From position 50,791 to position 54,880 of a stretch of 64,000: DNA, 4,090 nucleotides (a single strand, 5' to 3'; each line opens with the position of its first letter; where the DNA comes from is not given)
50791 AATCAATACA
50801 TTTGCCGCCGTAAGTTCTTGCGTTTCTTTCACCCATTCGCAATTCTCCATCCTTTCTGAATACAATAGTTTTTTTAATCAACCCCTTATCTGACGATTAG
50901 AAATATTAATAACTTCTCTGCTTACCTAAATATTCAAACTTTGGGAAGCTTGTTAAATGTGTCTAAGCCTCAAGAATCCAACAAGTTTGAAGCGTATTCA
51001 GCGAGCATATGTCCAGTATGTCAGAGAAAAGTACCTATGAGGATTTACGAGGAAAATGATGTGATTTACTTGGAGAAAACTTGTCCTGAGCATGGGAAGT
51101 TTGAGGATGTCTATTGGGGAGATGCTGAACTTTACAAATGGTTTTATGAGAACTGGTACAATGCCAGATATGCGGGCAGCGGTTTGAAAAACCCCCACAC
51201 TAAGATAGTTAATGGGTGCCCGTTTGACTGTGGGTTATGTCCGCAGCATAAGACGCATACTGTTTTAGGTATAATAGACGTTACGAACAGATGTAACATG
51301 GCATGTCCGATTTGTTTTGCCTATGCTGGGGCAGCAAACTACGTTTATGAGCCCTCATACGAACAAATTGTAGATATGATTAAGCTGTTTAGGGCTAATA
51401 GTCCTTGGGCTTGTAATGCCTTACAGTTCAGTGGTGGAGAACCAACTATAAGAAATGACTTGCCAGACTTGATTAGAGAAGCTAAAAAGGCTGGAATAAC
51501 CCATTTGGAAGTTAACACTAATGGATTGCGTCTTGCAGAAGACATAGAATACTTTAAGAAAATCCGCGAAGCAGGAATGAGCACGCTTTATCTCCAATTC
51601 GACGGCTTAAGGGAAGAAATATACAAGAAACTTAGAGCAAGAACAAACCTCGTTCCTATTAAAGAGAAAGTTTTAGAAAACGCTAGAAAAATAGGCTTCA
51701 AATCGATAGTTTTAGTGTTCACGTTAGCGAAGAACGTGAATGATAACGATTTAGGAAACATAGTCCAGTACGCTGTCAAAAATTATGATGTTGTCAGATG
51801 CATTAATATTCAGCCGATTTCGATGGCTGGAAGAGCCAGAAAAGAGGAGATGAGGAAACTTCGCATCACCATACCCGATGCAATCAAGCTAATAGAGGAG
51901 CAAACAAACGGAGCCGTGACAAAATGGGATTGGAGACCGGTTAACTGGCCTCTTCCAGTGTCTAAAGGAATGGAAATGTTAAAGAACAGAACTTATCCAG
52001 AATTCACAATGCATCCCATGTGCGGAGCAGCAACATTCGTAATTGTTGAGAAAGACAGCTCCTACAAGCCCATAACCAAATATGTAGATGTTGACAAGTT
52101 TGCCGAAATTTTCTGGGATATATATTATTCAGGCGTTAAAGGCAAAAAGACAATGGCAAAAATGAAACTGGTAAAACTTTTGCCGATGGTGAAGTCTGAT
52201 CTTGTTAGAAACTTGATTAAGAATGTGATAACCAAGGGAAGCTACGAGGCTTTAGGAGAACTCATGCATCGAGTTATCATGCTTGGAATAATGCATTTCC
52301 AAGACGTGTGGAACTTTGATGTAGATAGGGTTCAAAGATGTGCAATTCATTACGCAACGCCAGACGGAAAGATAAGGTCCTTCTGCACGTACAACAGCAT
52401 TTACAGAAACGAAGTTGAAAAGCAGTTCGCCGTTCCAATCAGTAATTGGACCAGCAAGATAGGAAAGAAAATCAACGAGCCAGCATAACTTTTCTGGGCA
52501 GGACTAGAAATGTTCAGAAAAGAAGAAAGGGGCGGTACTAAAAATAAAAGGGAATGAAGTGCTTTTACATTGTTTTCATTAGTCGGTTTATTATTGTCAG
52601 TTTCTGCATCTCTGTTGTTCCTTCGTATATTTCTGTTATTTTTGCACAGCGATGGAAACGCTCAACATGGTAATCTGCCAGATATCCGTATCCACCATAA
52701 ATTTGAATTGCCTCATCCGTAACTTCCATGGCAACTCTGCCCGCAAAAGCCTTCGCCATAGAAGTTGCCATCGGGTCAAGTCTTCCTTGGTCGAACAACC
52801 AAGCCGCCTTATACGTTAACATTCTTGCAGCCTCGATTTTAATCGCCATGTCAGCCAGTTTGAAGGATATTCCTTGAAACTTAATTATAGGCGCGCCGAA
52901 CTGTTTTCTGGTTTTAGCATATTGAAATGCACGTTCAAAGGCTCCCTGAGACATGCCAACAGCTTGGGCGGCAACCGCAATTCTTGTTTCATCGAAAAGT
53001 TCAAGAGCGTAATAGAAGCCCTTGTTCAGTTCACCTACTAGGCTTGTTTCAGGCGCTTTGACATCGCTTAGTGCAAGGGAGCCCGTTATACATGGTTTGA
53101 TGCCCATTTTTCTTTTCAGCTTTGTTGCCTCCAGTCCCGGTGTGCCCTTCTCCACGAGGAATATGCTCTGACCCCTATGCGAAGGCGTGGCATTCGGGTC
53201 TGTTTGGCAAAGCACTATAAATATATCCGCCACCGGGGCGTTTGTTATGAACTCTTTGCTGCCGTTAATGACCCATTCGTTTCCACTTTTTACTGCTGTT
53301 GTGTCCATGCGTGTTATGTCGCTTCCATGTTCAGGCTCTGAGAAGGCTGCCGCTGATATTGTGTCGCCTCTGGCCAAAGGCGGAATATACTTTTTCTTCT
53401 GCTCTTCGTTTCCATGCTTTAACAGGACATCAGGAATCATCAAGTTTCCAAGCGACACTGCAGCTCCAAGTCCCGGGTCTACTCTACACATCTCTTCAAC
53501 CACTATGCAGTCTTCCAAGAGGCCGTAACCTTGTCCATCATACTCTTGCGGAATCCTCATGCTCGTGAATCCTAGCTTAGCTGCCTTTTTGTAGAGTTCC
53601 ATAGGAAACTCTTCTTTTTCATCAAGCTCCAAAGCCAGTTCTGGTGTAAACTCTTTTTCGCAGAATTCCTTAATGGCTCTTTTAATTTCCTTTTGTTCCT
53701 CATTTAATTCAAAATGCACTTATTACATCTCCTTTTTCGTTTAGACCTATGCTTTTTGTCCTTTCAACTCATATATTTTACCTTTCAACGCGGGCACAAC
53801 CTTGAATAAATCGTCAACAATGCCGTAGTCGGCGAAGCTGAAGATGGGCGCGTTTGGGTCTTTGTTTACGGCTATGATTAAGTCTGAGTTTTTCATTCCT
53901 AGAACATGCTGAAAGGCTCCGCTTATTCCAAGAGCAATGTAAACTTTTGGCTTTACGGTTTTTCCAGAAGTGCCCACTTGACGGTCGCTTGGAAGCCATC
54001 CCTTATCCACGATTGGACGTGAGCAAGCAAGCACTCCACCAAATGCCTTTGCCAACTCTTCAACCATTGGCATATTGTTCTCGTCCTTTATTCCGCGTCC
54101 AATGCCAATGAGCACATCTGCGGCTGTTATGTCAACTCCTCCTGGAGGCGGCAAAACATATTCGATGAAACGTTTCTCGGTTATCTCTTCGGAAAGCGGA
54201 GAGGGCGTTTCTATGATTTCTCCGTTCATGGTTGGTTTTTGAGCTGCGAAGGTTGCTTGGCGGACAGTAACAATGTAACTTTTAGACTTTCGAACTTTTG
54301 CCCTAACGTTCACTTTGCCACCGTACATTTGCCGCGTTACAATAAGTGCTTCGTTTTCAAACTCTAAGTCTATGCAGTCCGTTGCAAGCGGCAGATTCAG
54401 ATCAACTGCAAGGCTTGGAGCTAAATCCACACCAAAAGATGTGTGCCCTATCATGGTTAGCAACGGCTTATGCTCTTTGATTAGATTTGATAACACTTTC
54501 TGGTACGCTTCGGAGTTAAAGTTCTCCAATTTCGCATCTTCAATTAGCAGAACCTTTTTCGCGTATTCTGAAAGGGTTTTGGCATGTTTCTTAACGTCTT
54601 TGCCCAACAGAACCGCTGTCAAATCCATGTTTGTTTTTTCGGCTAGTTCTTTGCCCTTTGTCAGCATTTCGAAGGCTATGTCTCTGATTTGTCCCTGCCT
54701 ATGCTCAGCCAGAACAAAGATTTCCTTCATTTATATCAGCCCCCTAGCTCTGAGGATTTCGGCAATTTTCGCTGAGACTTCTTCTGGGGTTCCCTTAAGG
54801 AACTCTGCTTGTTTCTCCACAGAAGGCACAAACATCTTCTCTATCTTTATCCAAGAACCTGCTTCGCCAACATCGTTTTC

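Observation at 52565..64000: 11-kb redox supercluster: ACAD-EtfAB / HdrA::MvhD / HdrD / two 4-Cys mini-proteins / TrxR / Fd-MvhD-Fd-MvhD / NfnAB-like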

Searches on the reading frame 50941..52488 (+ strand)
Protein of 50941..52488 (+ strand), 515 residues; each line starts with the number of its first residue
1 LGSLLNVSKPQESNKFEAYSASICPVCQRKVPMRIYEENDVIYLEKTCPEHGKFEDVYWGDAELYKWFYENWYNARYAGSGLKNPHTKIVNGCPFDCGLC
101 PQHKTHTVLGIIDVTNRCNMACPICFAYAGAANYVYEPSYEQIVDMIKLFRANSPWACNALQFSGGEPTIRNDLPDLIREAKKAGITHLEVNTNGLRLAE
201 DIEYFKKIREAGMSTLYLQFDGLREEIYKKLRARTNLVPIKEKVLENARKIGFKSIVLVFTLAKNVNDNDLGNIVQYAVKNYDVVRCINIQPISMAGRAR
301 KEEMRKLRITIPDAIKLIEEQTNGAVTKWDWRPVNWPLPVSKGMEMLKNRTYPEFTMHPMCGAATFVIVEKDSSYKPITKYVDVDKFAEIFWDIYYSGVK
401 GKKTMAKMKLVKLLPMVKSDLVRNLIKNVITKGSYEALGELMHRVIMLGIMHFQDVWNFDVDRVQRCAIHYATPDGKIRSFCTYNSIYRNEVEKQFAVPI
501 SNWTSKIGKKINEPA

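Call 57: search_protein_families(library=pfam, proteins=[window:50941-52488:+], max_evalue=0.00001)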
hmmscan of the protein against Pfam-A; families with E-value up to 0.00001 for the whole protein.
window:50941-52488:+ (515 aa): 2 families
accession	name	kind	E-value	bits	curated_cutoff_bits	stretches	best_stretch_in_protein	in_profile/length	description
PF04055.27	Radical_SAM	-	3.3e-28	99.4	29.5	1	114-277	3-165/166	Radical SAM superfamily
PF23545.1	Zn_ribbon_HMPTM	-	1e-18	67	27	1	19-59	4-44/45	HMPTM N-terminal zinc ribbon domain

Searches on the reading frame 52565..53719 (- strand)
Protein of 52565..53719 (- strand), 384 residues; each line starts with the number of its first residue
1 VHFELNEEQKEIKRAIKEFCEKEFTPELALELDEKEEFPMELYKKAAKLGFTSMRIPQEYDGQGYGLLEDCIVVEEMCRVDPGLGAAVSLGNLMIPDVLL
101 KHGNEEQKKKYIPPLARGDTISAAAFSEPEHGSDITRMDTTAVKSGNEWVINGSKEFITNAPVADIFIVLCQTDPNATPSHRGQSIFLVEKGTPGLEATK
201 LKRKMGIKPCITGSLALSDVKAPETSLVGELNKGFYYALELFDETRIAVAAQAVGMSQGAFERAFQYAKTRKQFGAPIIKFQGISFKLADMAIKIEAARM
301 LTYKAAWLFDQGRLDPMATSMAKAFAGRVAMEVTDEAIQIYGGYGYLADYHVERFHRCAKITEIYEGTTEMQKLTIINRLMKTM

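Call 5: search_protein_families(library=pfam, proteins=[window:52565-53719:-], max_evalue=0.01)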
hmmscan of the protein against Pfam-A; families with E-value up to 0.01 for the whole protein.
window:52565-53719:- (384 aa): 5 families
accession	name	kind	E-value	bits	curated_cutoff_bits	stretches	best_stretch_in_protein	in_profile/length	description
PF00441.29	Acyl-CoA_dh_1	-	7.2e-54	182.4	22.4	1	232-380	1-149/150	Acyl-CoA dehydrogenase, C-terminal domain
PF02771.21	Acyl-CoA_dh_N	-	2e-33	115.6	22.9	1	6-119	1-113/113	Acyl-CoA dehydrogenase, N-terminal domain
PF02770.24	Acyl-CoA_dh_M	-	1.6e-26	92.7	33.3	1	123-220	1-97/97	Acyl-CoA dehydrogenase, middle domain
PF08028.16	Acyl-CoA_dh_2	-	2.4e-20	73.6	22.7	1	248-368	2-132/134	Acyl-CoA dehydrogenase, C-terminal domain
PF22924.1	ACOX_C_alpha1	-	0.0024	18.1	27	0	246-371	8-159/169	Acyl-CoA oxidase, C-alpha1 domain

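Call 8: search_protein_families(library=ncbifam, proteins=[window:52565-53719:-], max_evalue=0.001)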
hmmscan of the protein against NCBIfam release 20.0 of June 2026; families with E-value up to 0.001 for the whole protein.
window:52565-53719:- (384 aa): 22 families
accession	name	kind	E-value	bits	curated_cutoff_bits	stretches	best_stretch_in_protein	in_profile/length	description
NF042972.1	AcrlCoAredClosAcrC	equivalog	5.1e-120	400.6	640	1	1-381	1-377/378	acryloyl-CoA reductase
NF043006.1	CyhCrbnylCoADH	equivalog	1e-90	304.5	650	1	5-382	4-377/380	cyclohexane-1-carbonyl-CoA dehydrogenase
NF045552.1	GlutCoADH_Des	equivalog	1.1e-84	284.8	470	1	1-376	1-375/387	glutaryl-CoA dehydrogenase Acd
NF058590.1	AcCoDHFadEBacil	equivalog_domain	9.2e-82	275.4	600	2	4-312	20-323/586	acyl-CoA dehydrogenase FadE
NF053553.1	prodigi_MBC_PigA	equivalog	1.4e-77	261.4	500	1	1-378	1-377/381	prodigiosin MBC biosynthesis dehydrogenase PigA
NF042439.1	SulpropCoADesulf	equivalog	1.1e-76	258.1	600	1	16-382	4-372/379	3-sulfinopropanoyl-CoA desulfinase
NF008997.0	PRK12341.1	equivalog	1.1e-72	245.3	537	1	1-371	1-367/382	acyl-CoA dehydrogenase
NF045652.1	ProlPCPDhRedW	equivalog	2.7e-66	223.9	650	1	7-378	2-371/376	L-prolyl-[peptidyl-carrier protein] dehydrogenase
NF002885.1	PRK03354.1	equivalog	4.8e-64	216.8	540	1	1-380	1-373/378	crotonobetainyl-CoA dehydrogenase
TIGR03207.1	cyc_hxne_CoA_dh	equivalog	3e-54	184.2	575.35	1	5-379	1-369/372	cyclohexanecarboxyl-CoA dehydrogenase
NF052270.1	Staph_DH_FadE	equivalog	5.5e-54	183.4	600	1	5-378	21-391/400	acyl-CoA dehydrogenase FadE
TIGR03204.1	pimC_large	equivalog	4.6e-37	127.8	623.85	1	35-342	39-340/395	pimeloyl-CoA dehydrogenase large subunit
TIGR03203.1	pimD_small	equivalog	2.6e-36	125.5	652.7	1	3-365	2-362/378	pimeloyl-CoA dehydrogenase small subunit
NF007000.1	PRK09463.1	subfamily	4.2e-33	114.6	600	1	33-345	69-397/726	acyl-CoA dehydrogenase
NF009586.0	PRK13026.1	subfamily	6.1e-29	100.9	608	1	7-345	81-432/777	acyl-CoA dehydrogenase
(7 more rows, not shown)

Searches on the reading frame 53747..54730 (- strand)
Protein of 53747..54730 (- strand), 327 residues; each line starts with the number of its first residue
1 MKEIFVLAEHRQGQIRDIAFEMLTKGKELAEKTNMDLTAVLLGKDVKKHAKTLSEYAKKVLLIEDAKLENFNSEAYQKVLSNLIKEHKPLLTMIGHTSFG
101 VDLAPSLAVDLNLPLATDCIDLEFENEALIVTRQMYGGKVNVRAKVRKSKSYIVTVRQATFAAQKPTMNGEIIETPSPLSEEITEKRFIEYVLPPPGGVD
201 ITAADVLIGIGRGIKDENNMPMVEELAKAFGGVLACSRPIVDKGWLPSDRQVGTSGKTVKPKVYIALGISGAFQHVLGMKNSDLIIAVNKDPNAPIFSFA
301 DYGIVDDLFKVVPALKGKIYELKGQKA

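Call 5: search_protein_families(library=pfam, proteins=[window:53747-54730:-], max_evalue=0.01)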
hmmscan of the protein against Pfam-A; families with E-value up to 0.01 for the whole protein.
window:53747-54730:- (327 aa): 2 families
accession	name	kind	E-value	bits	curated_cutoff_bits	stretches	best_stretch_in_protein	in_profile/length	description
PF01012.27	ETF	-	1.4e-38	133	26.7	1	5-173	2-174/181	Electron transfer flavoprotein domain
PF00766.25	ETF_alpha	-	1.8e-34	118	27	1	200-280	1-81/81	Electron transfer flavoprotein FAD-binding domain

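Call 8: search_protein_families(library=ncbifam, proteins=[window:53747-54730:-], max_evalue=0.001)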
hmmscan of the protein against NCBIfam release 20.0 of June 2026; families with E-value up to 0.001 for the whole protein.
window:53747-54730:- (327 aa): 5 families
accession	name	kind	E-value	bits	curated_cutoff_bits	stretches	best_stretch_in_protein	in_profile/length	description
NF042970.1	AcrlCoAredClosAcrA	equivalog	7.8e-76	255.5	600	2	124-319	155-357/360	acryloyl-CoA reductase electron transfer subunit beta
NF008884.0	PRK11916.1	equivalog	3.9e-45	154.5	528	1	48-317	39-308/312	electron transfer flavoprotein subunit alpha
NF038209.1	mft_etfA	equivalog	4e-41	141.3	240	1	38-316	26-299/303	mycofactocin-associated electron transfer flavoprotein alpha subunit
NF002889.0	PRK03363.1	equivalog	2.1e-40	138.9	549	1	50-316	42-308/313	electron transfer flavoprotein subunit alpha/FixB family protein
NF051845.1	EtFlavAlphaProt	equivalog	7.2e-28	97.7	600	1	4-320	93-400/406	electron transfer flavoprotein subunit alpha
